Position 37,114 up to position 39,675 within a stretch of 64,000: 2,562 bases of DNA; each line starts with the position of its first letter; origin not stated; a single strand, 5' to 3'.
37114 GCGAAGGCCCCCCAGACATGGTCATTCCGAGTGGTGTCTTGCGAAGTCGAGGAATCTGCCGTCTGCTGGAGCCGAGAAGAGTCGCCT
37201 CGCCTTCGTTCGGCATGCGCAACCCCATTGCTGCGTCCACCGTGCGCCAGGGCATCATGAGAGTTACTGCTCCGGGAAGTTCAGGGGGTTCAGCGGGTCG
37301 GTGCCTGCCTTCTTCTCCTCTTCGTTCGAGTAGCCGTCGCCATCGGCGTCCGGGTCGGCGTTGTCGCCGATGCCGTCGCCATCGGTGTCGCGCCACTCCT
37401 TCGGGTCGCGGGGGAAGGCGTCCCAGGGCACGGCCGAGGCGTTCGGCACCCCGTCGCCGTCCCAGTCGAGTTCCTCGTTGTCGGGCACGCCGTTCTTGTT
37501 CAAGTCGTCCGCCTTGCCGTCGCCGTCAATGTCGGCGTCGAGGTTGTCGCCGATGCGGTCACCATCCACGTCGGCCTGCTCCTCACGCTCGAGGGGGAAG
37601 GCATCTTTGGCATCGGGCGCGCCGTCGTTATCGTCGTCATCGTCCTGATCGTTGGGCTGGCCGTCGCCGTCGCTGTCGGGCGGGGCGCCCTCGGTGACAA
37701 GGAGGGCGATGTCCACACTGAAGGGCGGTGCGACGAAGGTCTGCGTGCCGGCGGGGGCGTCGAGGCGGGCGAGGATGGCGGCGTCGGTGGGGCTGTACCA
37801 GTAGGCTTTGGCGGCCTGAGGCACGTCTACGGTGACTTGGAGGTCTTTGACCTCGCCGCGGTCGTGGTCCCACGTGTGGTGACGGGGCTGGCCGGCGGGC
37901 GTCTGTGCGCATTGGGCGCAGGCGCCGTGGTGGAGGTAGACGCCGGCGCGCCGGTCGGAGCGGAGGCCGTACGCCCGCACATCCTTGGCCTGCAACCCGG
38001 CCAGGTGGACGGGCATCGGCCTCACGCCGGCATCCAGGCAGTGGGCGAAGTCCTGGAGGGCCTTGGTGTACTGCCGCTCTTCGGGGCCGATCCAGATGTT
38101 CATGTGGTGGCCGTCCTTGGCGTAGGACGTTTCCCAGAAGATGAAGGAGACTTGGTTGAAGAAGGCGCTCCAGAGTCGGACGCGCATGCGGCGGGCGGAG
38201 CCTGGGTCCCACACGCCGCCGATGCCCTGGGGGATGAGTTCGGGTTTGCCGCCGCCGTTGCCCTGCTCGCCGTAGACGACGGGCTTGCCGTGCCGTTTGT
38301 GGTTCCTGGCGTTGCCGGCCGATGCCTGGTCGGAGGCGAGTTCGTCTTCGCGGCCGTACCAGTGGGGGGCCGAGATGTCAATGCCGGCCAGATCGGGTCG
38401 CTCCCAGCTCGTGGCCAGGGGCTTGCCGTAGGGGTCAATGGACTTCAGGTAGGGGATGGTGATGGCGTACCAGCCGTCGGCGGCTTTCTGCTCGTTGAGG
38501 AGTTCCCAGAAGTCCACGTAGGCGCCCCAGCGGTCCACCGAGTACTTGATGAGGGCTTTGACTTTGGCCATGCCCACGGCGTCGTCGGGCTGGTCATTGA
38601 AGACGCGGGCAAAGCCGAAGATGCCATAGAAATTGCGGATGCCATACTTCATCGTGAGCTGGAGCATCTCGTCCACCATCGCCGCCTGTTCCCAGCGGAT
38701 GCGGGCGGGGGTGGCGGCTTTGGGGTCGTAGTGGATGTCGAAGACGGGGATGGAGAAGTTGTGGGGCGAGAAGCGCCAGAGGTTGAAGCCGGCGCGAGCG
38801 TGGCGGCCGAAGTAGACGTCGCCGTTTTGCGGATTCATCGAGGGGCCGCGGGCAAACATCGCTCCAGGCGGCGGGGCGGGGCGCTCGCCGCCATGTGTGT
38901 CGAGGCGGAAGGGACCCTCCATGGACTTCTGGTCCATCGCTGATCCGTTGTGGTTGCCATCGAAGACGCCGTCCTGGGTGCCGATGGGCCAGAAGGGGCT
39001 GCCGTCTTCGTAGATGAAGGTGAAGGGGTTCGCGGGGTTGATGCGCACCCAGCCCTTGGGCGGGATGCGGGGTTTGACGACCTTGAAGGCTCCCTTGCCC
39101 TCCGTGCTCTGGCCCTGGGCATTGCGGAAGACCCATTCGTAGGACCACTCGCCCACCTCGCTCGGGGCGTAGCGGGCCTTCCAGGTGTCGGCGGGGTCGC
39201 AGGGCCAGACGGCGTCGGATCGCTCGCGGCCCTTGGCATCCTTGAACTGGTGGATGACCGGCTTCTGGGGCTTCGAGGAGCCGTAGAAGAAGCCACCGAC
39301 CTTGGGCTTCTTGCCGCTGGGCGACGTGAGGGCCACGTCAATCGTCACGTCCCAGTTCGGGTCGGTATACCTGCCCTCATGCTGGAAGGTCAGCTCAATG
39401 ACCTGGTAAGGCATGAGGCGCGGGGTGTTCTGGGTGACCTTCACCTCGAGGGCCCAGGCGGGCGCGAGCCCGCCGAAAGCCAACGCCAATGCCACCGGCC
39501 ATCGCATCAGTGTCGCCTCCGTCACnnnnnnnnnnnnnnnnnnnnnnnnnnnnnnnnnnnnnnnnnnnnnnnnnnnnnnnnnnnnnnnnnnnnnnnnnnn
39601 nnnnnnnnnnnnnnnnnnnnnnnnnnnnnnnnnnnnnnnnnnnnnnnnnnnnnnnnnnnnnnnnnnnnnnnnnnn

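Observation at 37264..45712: ECF sigma / anti-sigma operon driving a split NosR-like redox module (exported FMN-binding protein plus fused NapH-NapG polyferredoxin) and a secreted Ca-binding GH-A-like enzyme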

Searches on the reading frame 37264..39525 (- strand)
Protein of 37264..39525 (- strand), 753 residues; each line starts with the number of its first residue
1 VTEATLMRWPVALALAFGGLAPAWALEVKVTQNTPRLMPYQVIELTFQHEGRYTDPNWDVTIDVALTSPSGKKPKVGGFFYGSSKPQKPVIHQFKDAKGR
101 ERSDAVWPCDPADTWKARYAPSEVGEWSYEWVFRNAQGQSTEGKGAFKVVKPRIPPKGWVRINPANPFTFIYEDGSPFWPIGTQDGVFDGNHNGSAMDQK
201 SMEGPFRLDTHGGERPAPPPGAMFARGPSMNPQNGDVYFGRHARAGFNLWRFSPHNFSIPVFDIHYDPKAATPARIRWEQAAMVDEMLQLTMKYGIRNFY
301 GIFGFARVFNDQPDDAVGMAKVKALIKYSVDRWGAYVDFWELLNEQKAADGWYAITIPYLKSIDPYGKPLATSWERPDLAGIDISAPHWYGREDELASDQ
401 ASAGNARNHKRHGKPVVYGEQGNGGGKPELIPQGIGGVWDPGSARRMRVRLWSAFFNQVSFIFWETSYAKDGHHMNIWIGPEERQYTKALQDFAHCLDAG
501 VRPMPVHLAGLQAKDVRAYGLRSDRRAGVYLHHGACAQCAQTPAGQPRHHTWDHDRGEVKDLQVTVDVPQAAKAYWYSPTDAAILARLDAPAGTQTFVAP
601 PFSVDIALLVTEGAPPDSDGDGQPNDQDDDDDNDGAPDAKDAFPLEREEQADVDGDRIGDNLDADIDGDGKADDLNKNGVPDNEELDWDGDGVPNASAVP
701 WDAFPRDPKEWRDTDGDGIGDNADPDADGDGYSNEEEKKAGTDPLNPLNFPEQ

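Call 9: search_protein_families(library=pfam, proteins=[window:37264-39525:-], max_evalue=0.01)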
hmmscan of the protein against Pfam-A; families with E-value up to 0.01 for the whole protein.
window:37264-39525:- (753 aa): 2 families
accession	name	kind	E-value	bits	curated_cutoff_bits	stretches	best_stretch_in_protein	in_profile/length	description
PF16586.11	DUF5060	-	1.2e-11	45.2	27.2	1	39-133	4-69/70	Domain of unknown function (DUF5060)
PF18884.5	TSP3_bac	-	9.2e-09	35.4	25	1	726-747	1-22/22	Bacterial TSP3 repeat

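Call 10: search_protein_families(library=ncbifam, proteins=[window:37264-39525:-], max_evalue=0.01)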
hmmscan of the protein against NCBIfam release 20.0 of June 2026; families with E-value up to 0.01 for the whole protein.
window:37264-39525:- (753 aa): 3 families
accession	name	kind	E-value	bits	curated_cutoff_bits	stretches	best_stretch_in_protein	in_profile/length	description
NF047638.1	throspo3_MtsC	equivalog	4.6e-07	29.1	350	1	665-737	66-136/428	cell-cell cohesion MYXO-CTERM protein MtsC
NF053691.1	BamM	equivalog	5.8e-05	22.2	315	1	675-743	228-296/376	BamM family beta-barrel-assembly machinery protein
NF042425.1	Amuc_1099_fam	equivalog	0.00026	20.7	50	1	719-752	122-155/321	Amuc_1099 family pilus-like system protein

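Call 22: find_homologous_proteins(query=window:37264-39507:-, max_evalue=0.00001)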
Query window:37264-39507:- (747 aa): 548 proteins with E <= 0.00001 among 8000 candidates; the best 120 are listed.
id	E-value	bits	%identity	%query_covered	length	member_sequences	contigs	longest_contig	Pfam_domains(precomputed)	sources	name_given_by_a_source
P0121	0.0e+0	1785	100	100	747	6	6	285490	PF16586.12,PF18884.6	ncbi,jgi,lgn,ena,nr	ncbi:MAG TPA: DUF5060 domain-containing protein [Planctomycetota bacterium]|nr:DUF5060 domain-contai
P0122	0.0e+0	1566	86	100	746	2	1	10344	PF16586.12,PF18884.6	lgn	-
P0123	0.0e+0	1564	86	100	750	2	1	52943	PF16586.12,PF18884.6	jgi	-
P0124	0.0e+0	1504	83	100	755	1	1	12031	PF16586.12,PF18884.6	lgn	-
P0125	0.0e+0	1496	83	100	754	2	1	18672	PF16586.12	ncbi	-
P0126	0.0e+0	1473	82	100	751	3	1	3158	PF16586.12,PF18884.6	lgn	-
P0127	0.0e+0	1418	81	97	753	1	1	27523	PF16586.12,PF18884.6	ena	-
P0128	0.0e+0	1401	80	99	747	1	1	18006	PF16586.12,PF18884.6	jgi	-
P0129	0.0e+0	1334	75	98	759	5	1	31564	PF16586.12,PF18884.6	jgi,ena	-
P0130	0.0e+0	1329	75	99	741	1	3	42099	PF16586.12,PF18884.6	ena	-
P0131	0.0e+0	1328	74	100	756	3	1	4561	PF16586.12,PF18884.6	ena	-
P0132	0.0e+0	1314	75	100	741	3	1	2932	PF16586.12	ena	-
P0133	0.0e+0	1312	74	99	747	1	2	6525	PF16586.12,PF18884.6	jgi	jgi:hypothetical protein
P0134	0.0e+0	1309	75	98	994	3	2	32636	PF16586.12,PF03372.30,PF18884.6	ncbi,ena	-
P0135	0.0e+0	1307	75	97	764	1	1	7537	PF16586.12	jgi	-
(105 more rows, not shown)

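Call 24: find_related_loci(query=A1, collection=genome_contigs, flank=10000)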
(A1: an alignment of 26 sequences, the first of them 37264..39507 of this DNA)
Query A1 (747 aa) in genome_contigs; peptide patterns used: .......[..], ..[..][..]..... (x = any residue, [..] = any of these).
62 stretches matched a pattern; 46 encode a relative of the query (tblastn E <= 1e-3); 46 distinct loci.
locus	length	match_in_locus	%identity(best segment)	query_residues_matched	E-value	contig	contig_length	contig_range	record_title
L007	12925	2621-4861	86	1-746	0e+0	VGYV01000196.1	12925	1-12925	MAG: Planctomycetota bacterium isolate M_DeepCast_400m_m2_195 M_DeepCast_400m_m2_195_Ga0194112_10008822, whole genome sh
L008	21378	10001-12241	86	1-747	0e+0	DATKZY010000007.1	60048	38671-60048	MAG TPA_asm: Planctomycetota bacterium isolate SMAG_U14257 k141_646268, whole genome shotgun sequence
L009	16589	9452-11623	75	19-747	0e+0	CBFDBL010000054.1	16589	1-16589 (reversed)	MAG TPA_asm: uncultured bacterium isolate SRR26215675_binner12_Refined_65 genome assembly, contig: ERZ25073486.1859, who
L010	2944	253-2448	74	1-737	0e+0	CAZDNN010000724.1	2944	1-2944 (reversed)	MAG TPA_asm: uncultured Planctomycetota bacterium isolate binchicken_co19_649 genome assembly, contig: NODE_62837_length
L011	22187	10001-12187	69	17-745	0e+0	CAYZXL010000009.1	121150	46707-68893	MAG TPA_asm: uncultured Verrucomicrobiota bacterium isolate binchicken_co283_275 genome assembly, contig: NODE_101_lengt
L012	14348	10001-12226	70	5-746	0e+0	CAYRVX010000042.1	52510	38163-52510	MAG TPA_asm: uncultured Planctomycetaceae bacterium isolate SRP068000_co1_610 genome assembly, contig: NODE_525_length_5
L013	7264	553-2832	70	19-746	0e+0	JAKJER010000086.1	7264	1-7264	MAG: Planctomycetota bacterium isolate UR.bin180 UR_contig_33098, whole genome shotgun sequence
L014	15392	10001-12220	67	6-745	0e+0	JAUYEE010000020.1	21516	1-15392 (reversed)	MAG: bacterium isolate C20_metabat.bin.94 C20_k141_333183, whole genome shotgun sequence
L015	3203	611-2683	71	5-704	0e+0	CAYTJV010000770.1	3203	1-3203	MAG TPA_asm: uncultured Planctomycetaceae bacterium isolate SRP302447_co3_119 genome assembly, contig: NODE_98509_length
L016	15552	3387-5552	70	20-744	0e+0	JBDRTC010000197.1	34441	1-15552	MAG: Planctomycetota bacterium isolate MEGAHIT-group-3.47 k141_695346, whole genome shotgun sequence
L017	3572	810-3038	67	6-745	0e+0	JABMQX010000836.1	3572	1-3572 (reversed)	MAG: bacterium isolate bin.280 k141_6532157, whole genome shotgun sequence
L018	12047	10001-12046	71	1-678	0e+0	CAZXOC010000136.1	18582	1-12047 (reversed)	MAG TPA_asm: uncultured Planctomycetaceae bacterium isolate SRP068000_co1_356 genome assembly, contig: NODE_4273_length_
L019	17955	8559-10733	68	22-745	0e+0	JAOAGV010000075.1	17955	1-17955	MAG: Candidatus Sumerlaeia bacterium isolate SKW40 NODE_75_length_21310_cov_2.752885, whole genome shotgun sequence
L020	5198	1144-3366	65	5-745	0e+0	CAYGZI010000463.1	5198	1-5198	MAG TPA_asm: uncultured Planctomycetaceae bacterium isolate ERP119294_co1_463 genome assembly, contig: NODE_25501_length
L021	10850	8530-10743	67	5-745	0e+0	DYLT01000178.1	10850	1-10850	MAG TPA_asm: Blastopirellula marina isolate SulCav_AS07-7_3_67_12 SulCav_AS07_7_5925_length_10850_cov_6_604817, whole ge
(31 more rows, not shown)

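Call 44: predict_structure(alignment_id=A1)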
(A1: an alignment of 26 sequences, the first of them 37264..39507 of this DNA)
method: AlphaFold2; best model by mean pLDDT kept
length: 747 residues; sequences in the alignment: 26
mean_pLDDT: 68.1   pTM: 0.69
mean pLDDT of the five models: 68.1, 54.6, 54.2, 53.7, 53.7
residues with pLDDT >= 90: 133; 70-90: 279; 50-70: 148; < 50: 187
segments of 3 or more residues with pLDDT < 50: 1-18, 180-229, 250-252, 259-267, 295-300, 334-337, 416-434, 459-472, 643-667, 675-679, 689-707, 744-747
pLDDT, mean of each block of 10 residues (from residue 1): 37 47 87 84 84 91 94 82 69 66 80 90 95 93 78 83 86 70 29 31 33 32 35 67 60 56 49 68 63 55 70 77 75 49 76 82 65 78 64 78 84 53 35 55 85 71 33 63 86 91 93 94 92 82 76 95 96 88 96 94 91 77 67 57 43 36 43 50 47 28 41 60 73 71 47
secondary structure, 60 per line:
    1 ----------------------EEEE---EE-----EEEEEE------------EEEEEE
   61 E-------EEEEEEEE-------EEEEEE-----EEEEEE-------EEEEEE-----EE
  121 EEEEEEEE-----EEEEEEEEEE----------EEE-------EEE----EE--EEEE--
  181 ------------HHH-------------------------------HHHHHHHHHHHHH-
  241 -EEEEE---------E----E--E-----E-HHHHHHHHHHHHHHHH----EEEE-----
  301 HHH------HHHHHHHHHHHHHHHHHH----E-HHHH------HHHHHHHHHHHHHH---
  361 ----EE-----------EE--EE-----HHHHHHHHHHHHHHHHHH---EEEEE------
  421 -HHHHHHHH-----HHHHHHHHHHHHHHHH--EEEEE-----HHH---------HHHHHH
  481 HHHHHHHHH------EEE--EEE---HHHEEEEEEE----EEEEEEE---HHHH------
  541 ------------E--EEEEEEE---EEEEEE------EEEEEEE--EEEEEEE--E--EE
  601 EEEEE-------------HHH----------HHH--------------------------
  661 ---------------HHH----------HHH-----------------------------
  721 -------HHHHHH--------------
elements in order (helices of 4 or more, strands of 3 or more residues): E23-26 E37-42 E55-61 E69-76 E84-89 E95-100 E108-113 E119-128 E134-143 E154-156 E164-166 E175-178 H227-239 E242-246 H272-287 E292-295 H310-327 H334-337 H344-357 H389-406 E410-414 H422-429 H435-450 E453-457 H475-489 E496-498 E501-503 E510-516 E521-527 H531-534 E556-562 E566-571 E578-584 E587-593 E599-605 H728-733
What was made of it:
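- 37264..39507 (-): Secreted DUF5060/GH-A-like hydrolase with a TSP3 tail (747 aa). Domains: signal peptide; beta-sandwich aa 23-143; TIM barrel aa 154-490; beta-sandwich aa 496-605; TSP3 repeats aa 610-747. Candidate acid/base residue E339 (LNEQ); candidate nucleophile E414 (GEQGN). AlphaFold model with pLDDT 68 (call 44).
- On Clan GH-A glycoside hydrolase (GH5-like): The AlphaFold model shows a barrel at aa 154-490 (call 44).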

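Call 46: search_solved_structures(query=A1, max_evalue=1)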
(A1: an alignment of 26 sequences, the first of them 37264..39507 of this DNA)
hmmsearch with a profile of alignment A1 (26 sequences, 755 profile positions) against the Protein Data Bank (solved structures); distinct sequences matched with E-value up to 1: 8.
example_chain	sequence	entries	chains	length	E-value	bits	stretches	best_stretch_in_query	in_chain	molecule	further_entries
9gmj_A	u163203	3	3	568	1.4e-13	53.4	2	38-187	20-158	DUF5060 domain-containing protein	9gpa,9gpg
9gpc_A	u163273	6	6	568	5.6e-13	51.4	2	38-187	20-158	DUF5060 domain-containing protein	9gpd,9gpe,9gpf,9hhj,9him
3fby_A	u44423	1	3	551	3.1e-10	42.3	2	608-728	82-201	Cartilage oligomeric matrix protein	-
2rhp_A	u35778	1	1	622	5.4e-07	31.6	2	615-728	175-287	Thrombospondin-2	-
1yo8_A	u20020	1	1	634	5.7e-07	31.5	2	615-728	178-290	thrombospondin-2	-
4n0r_A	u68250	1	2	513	2.7e-05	26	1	105-187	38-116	putative glycoside hydrolase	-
9n2d_D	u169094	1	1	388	0.01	17.4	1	679-740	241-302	Bam M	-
1ux6_A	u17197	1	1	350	0.017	16.7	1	613-690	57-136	THROMBOSPONDIN-1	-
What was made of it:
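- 37264..39507 (-): A PDB profile search hits 9gmj and thrombospondin/COMP repeats (call 46).
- On Bacterial TSP3 (thrombospondin type 3) Ca-binding repeats: The profile hits COMP and thrombospondin-2 type 3 repeats at 3e-10 and 5e-7 (call 46).
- Closest known: ManDH5, a DUF5060-containing GH5 beta-mannanase of Dictyoglomus thermophilum. Same: The PDB profile hits the DUF5060 part (call 46).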

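Call 48: fold_search(model_id=the predicted structure, library=pdb)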
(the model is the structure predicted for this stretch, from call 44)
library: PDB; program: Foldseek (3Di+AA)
matches with E <= 10: 1758; with E <= 0.001: 82
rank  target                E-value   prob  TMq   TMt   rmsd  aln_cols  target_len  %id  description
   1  9gpe_A                4.1e-28  1.00  0.53  0.69   6.5       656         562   14  ManDH5 E303Q in complex with mannotetraose after co-crystalliztion with mannotetraose at 1.6 angstroms resolution a be (released 2025-09-17)
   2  9gpa                  1.1e-27  1.00  0.53  0.69   6.9       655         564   14  ManDH5- a beta-D-Mannanase of GH5 family from Dictyoglomus thermophilium (released 2025-09-17)
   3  9gpg_A                2.1e-27  1.00  0.53  0.69   6.6       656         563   14  Complex of ManDH5 native enzyme with Mannobiose after co crystallization with Mannopentaose at 1.7 angstroms resolutio (released 2025-09-17)
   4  9gmj                  2.3e-27  1.00  0.53  0.69   6.4       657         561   14  The crystal structure of ManDH5 Selenomethionine derivative at 1.6 Angstroms resolution - a beta-D-Mannanase of GH5 fami (released 2025-09-10)
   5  9gpc                  2.8e-27  1.00  0.53  0.69   6.2       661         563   14  The crystal structure of ManDH5 E303Q mutant at 1.4 Angstroms Resolution - a beta-D-Mannanase of GH5 family from Dictyog (released 2025-09-17)
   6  4n0r_A                6.3e-16  1.00  0.46  0.63   6.6       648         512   13  Crystal structure of a putative glycoside hydrolase (BVU_0362) from Bacteroides vulgatus ATCC 8482 at 1.80 A resolutio (released 2013-10-23)
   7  4n0r_B                8.8e-16  1.00  0.47  0.65   6.7       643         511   14  Crystal structure of a putative glycoside hydrolase (BVU_0362) from Bacteroides vulgatus ATCC 8482 at 1.80 A resolutio (released 2013-10-23)
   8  4u2z_A                6.4e-11  1.00  0.32  0.36  20.0       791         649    9  X-ray crystal structure of an Sco GlgEI-V279S/1,2,2-trifluromaltose complex (released 2015-07-22)
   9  6dxu_C                6.4e-11  1.00  0.26  0.24  19.6       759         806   10  Crystal Structure of Parabacteroides merdae Beta-Glucuronidase (GUS) (released 2019-02-27)
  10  6dxu_A                1.0e-10  1.00  0.26  0.25  19.9       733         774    9  Crystal Structure of Parabacteroides merdae Beta-Glucuronidase (GUS) (released 2019-02-27)
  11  3wnn_B                1.1e-10  1.00  0.34  0.36  19.0       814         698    9  D308A mutant of Bacillus circulans T-3040 cycloisomaltooligosaccharide glucanotransferase complexed with isomaltooctao (released 2014-02-05)
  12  3zss_A                1.3e-10  1.00  0.31  0.35  20.6       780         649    9  Apo form of GlgE isoform 1 from Streptomyces coelicolor (released 2011-09-14)
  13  6d7j_B                1.3e-10  1.00  0.25  0.24  20.2       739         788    9  The Crystal Structure of Parabacteroides merdae Beta-Glucuronidase (GUS) with Glycerol in Active-Site (released 2019-05-01)
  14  6dxu_D                1.7e-10  1.00  0.26  0.25  18.5       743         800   10  Crystal Structure of Parabacteroides merdae Beta-Glucuronidase (GUS) (released 2019-02-27)
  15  6d7j_A                1.8e-10  1.00  0.25  0.24  20.5       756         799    9  The Crystal Structure of Parabacteroides merdae Beta-Glucuronidase (GUS) with Glycerol in Active-Site (released 2019-05-01)
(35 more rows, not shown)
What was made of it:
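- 37264..39507 (-): Foldseek finds ManDH5 (GH5) at E 4e-28 and TM-score 0.69 normalised to the target, and 4n0r (call 48).
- On Clan GH-A glycoside hydrolase (GH5-like): The top Foldseek hits are GH5 ManDH5 and 4n0r (call 48).
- Closest known: ManDH5, a DUF5060-containing GH5 beta-mannanase of Dictyoglomus thermophilum. Same: Foldseek E 4e-28, TM-score 0.69 normalised to the target (call 48).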

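Call 50: find_encoding_contigs(protein=P0127, flank=10000, max_places=1)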
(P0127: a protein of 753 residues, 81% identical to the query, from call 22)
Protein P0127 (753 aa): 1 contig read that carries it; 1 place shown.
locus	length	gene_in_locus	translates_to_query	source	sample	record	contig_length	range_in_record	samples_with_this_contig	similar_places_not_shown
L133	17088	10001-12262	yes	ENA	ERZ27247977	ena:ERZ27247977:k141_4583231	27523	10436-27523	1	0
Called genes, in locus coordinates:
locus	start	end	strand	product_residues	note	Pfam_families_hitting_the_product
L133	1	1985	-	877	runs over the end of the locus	PF13646:HEAT_2, PF02985:HEAT (faint), PF13646:HEAT_2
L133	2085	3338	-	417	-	PF01408:GFO_IDH_MocA, PF19051:GFO_IDH_MocA_C2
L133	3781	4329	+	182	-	PF08281:Sigma70_r4_2, PF04545:Sigma70_r4 (weak)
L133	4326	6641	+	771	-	PF04773:FecR (faint)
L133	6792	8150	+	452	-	PF04205:FMN_bind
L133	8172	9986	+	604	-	PF12801:Fer4_5, PF12801:Fer4_5 (weak), PF13187:Fer4_9 (weak), PF25160:LdpA_Fe-S-bd, PF00037:Fer4 (weak), PF14697:Fer4_21 (weak), PF12838:Fer4_7 (weak), PF13187:Fer4_9 (weak), +8 more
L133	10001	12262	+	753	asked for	PF16586:DUF5060, PF18884:TSP3_bac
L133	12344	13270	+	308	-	-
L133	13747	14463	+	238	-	-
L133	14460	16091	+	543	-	PF22680:Glyco_hydro_123_N_2 (weak)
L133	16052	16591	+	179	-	-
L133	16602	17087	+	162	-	?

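Call 51: find_encoding_contigs(protein=P0130, flank=10000, max_places=1)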
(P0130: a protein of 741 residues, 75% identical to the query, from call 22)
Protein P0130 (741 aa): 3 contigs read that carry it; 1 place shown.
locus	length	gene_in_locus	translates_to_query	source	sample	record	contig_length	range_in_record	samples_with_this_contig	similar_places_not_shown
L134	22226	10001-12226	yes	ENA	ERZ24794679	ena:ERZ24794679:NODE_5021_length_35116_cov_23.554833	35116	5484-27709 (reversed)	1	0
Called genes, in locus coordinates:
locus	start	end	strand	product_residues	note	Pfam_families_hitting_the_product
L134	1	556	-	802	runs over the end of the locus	-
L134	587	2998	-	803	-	-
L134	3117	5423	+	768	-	PF12228:DUF3604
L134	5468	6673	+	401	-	PF12708:Pect-lyase_RHGA_epim (faint), PF13229:Beta_helix (weak), PF05048:NosD (weak), PF13229:Beta_helix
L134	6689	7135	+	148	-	-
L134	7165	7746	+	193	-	PF04542:Sigma70_r2, PF08281:Sigma70_r4_2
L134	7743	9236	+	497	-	PF04773:FecR (faint)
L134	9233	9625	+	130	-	-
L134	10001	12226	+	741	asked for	PF16586:DUF5060, PF18884:TSP3_bac (weak)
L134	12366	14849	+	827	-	PF22352:K319L-like_PKD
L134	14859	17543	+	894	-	PF00703:Glyco_hydro_2 (weak), PF02836:Glyco_hydro_2_C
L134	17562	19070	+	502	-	PF06739:SBBP (faint), PF07676:PD40 (faint)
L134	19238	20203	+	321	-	PF04205:FMN_bind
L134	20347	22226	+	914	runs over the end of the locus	PF22680:Glyco_hydro_123_N_2, PF13320:GH123_cat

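Call 58: search_protein_families(library=ncbifam, proteins=[L134:9233-9625:+], max_evalue=0.001)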
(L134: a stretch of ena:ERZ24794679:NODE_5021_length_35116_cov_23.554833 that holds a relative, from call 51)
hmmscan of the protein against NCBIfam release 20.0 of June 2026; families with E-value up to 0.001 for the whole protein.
L134:9233-9625:+ (130 aa): 0 families
